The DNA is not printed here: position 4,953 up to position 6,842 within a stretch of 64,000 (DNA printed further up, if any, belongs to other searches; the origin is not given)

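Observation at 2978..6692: Lipid-linked glycosylation module (Dpm1-like GT2 plus two large GT-C/Wzy-like polytopic proteins) directly next to the pilin array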

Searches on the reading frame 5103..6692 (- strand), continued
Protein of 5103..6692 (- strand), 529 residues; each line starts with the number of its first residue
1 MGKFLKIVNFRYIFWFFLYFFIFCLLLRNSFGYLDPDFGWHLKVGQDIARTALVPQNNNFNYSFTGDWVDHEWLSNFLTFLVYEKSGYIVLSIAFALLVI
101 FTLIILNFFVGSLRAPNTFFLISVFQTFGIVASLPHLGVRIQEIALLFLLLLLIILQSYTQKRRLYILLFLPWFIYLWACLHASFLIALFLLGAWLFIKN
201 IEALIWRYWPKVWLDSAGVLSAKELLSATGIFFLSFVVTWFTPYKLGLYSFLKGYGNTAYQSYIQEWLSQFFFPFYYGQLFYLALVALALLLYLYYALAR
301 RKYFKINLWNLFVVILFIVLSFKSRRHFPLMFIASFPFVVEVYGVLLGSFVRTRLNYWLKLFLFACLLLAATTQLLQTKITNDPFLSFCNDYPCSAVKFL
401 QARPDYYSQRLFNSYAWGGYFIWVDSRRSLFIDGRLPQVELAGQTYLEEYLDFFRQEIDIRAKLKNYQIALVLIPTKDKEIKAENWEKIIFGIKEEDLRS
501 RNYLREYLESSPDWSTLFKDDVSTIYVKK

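Call 80: get_annotated_region(hit=H1, flank=6000)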
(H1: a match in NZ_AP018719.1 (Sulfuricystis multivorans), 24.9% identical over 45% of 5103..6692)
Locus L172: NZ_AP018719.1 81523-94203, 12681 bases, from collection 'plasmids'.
description: Sulfuricystis multivorans strain J5B plasmid pSTJ1, complete sequence
organism: Sulfuricystis multivorans (NCBI taxid 2211108)
taxonomy: Bacteria; Pseudomonadota; Betaproteobacteria; Nitrosomonadales; Sterolibacteriaceae; Sulfuricystis; Sulfuricystis multivorans
host: -; source: -; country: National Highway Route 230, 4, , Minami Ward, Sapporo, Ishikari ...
typing (MOB-suite, as given by PLSDB): mobilizable; relaxase MOBH
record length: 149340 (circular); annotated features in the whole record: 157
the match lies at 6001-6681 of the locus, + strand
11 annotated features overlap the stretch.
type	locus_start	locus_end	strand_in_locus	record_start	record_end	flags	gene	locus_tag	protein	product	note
CDS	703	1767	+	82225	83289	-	-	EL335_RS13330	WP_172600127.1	PRTRC system protein D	-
CDS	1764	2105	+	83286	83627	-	-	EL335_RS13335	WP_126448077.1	hypothetical protein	-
CDS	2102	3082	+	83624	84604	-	-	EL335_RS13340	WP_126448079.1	glycosyltransferase family 2 protein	-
CDS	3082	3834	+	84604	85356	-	-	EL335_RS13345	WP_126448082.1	class I SAM-dependent methyltransferase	-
CDS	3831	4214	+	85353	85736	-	-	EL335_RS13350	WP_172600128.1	GtrA family protein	-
CDS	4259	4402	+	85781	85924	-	-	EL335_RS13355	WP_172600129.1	hypothetical protein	-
CDS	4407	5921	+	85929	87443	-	-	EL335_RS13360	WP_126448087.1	hypothetical protein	-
CDS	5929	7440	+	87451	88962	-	-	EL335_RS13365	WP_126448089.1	hypothetical protein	-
CDS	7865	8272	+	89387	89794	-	-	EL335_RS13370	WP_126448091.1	hypothetical protein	-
CDS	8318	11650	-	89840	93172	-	-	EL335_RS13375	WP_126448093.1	conjugal transfer protein TraG N-terminal domain-containing protein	-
CDS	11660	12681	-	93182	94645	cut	-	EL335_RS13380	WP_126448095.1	conjugal transfer protein TraH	-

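Call 84: search_dna_similar(query=L171:5854-7359:+, collection=plasmids, mode=protein, max_evalue=1e-8, max_rows=40)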
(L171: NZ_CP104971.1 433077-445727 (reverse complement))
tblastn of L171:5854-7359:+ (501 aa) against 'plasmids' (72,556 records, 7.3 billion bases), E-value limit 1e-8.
Records with a match: 8; places in all: 8; records where one place covers at least 80% of the query: 6.
Best place of each record, by identity: >=99% 1; 60-80% 2; <60% 5.
By first word of the organism name: Phyllobacterium 3; Rhizobium 1; Pararhizobium 1; Methylobacterium 1; Azospira 1; Sulfuricystis 1.
By predicted mobility (MOB-suite, as given by PLSDB): non-mobilizable 5; conjugative 2; mobilizable 1.
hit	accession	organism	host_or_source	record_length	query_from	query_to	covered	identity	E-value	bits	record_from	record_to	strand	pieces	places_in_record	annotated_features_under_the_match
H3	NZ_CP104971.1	Phyllobacterium zundukense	Vicia costata,cell culture,root nodule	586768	1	501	100%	100.0%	0e+0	855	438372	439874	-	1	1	hypothetical protein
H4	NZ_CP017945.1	Phyllobacterium zundukense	Oxytropis triphylla,cell culture,root ...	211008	1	501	100%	72.9%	0e+0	610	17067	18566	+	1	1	hypothetical protein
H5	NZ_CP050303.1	Phyllobacterium sp. 628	Oxytropis pumilio,cell culture,root ...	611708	1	501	100%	69.3%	0e+0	591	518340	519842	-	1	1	hypothetical protein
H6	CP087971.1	Rhizobium sp. RCAM05350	cell culture,fouling of walls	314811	9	500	98%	55.7%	3e-122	465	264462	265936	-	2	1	hypothetical protein (x2)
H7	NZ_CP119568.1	Pararhizobium qamdonense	cell culture,soil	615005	1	498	99%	52.3%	7e-130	423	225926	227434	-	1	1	hypothetical protein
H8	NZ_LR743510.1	Methylobacterium bullatum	-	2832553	49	497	90%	31.2%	6e-48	185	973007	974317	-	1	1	none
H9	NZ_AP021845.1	Azospira sp. I09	-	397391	49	270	44%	31.8%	1e-13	82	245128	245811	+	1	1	hypothetical protein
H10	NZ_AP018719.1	Sulfuricystis multivorans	-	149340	50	270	44%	29.7%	3e-9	67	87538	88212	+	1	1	hypothetical protein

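Call 85: get_annotated_region(hit=H7, flank=5000)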
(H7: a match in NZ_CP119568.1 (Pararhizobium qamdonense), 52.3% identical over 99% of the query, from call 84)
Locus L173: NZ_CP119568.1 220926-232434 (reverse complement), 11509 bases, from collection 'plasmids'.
description: Pararhizobium qamdonense strain T808 plasmid p3, complete sequence
organism: Pararhizobium qamdonense (NCBI taxid 3031126)
taxonomy: Bacteria; Pseudomonadota; Alphaproteobacteria; Hyphomicrobiales; Rhizobiaceae; Pararhizobium; Pararhizobium qamdonense
host: -; source: cell culture,soil; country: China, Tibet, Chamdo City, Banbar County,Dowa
typing (MOB-suite, as given by PLSDB): conjugative; relaxase MOBQ; mating-pair formation MPF_T
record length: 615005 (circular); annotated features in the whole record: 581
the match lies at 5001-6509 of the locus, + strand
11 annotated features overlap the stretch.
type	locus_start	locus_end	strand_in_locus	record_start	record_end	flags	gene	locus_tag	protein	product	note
CDS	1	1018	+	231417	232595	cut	-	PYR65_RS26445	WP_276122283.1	extracellular solute-binding protein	-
CDS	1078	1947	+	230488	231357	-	-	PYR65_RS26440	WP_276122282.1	ABC transporter permease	GO:0055085 - transmembrane transport [Evidence IEA]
CDS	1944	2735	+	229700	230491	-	-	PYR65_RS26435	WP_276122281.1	ABC transporter permease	GO:0055085 - transmembrane transport [Evidence IEA]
CDS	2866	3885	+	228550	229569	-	-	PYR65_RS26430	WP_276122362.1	glycosyltransferase family 2 protein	-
CDS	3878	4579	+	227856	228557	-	-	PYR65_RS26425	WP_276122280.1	class I SAM-dependent methyltransferase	-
CDS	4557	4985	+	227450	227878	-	-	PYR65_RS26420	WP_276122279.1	GtrA family protein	-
CDS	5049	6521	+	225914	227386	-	-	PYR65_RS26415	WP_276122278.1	hypothetical protein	-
CDS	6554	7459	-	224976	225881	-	-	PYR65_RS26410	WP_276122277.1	NAD(P)-dependent oxidoreductase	-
CDS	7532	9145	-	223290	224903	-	-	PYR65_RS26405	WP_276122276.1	GMC family oxidoreductase N-terminal domain-containing protein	-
CDS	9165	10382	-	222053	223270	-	-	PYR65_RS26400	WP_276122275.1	mandelate racemase/muconate lactonizing enzyme family protein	-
CDS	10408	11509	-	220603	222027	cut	aldA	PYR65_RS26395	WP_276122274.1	aldehyde dehydrogenase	-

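Call 86: get_annotated_region(hit=H9, flank=7000)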
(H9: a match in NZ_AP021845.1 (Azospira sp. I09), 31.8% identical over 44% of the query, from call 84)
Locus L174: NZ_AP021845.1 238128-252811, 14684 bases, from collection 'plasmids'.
description: Azospira sp. I09 plasmid pAZI09, complete sequence
organism: Azospira sp. I09 (NCBI taxid 1765049)
taxonomy: Bacteria; Pseudomonadota; Betaproteobacteria; Rhodocyclales; Rhodocyclaceae; Azospira; Azospira sp. I09
host: -; source: -; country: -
typing (MOB-suite, as given by PLSDB): conjugative; replicon IncP; relaxase MOBH,MOBP; mating-pair formation MPF_T
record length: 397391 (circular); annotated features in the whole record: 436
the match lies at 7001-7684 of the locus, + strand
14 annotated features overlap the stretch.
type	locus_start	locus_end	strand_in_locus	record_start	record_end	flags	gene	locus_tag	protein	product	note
CDS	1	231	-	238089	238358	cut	-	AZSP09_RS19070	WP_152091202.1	hypothetical protein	-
CDS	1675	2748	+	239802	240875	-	-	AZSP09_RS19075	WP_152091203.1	PRTRC system protein D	-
CDS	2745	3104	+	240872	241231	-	-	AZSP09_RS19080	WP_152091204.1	hypothetical protein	-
CDS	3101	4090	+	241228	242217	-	-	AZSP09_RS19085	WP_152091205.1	glycosyltransferase family 2 protein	-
CDS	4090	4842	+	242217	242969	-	-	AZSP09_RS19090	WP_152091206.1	class I SAM-dependent methyltransferase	-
CDS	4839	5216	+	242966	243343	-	-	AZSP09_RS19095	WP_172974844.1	GtrA family protein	-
CDS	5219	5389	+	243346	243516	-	-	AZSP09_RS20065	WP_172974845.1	hypothetical protein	-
CDS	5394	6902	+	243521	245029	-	-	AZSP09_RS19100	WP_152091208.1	hypothetical protein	-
CDS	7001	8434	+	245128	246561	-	-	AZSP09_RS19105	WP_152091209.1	hypothetical protein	-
CDS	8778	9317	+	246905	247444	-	-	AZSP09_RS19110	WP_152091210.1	hypothetical protein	-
CDS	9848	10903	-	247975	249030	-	-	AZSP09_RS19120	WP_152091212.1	IS110 family transposase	-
CDS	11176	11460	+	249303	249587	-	-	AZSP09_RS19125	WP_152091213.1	hypothetical protein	-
CDS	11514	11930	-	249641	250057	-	-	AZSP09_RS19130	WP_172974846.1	DUF2059 domain-containing protein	-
CDS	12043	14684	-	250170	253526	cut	-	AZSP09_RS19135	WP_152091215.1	conjugal transfer protein TraG N-terminal domain-containing protein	-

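Call 87: get_annotated_region(hit=H8, flank=5000)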
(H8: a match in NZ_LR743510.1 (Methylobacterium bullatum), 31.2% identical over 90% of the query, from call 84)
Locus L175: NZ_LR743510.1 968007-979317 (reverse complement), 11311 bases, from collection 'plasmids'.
description: Methylobacterium bullatum isolate mbul2 plasmid 1
organism: Methylobacterium bullatum (NCBI taxid 570505)
taxonomy: Bacteria; Pseudomonadota; Alphaproteobacteria; Hyphomicrobiales; Methylobacteriaceae; Methylobacterium; Methylobacterium bullatum
host: -; source: -; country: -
typing (MOB-suite, as given by PLSDB): non-mobilizable
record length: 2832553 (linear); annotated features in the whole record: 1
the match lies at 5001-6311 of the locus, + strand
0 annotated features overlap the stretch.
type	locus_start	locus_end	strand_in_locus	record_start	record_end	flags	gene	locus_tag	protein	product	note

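Call 89: search_protein_families(library=pfam, proteins=[L169:4524-5207:+, L172:4259-4402:+, L172:7865-8272:+, L171:5854-7359:+, L172:4407-5921:+], max_evalue=0.01)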
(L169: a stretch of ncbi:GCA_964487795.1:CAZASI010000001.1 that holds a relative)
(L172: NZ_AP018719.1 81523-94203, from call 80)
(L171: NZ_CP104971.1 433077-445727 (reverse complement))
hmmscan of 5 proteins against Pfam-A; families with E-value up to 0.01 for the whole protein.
L169:4524-5207:+ (227 aa): 0 families

L172:4259-4402:+ (47 aa): 0 families

L172:7865-8272:+ (135 aa): 0 families

L171:5854-7359:+ (501 aa): 0 families

L172:4407-5921:+ (504 aa): 0 families
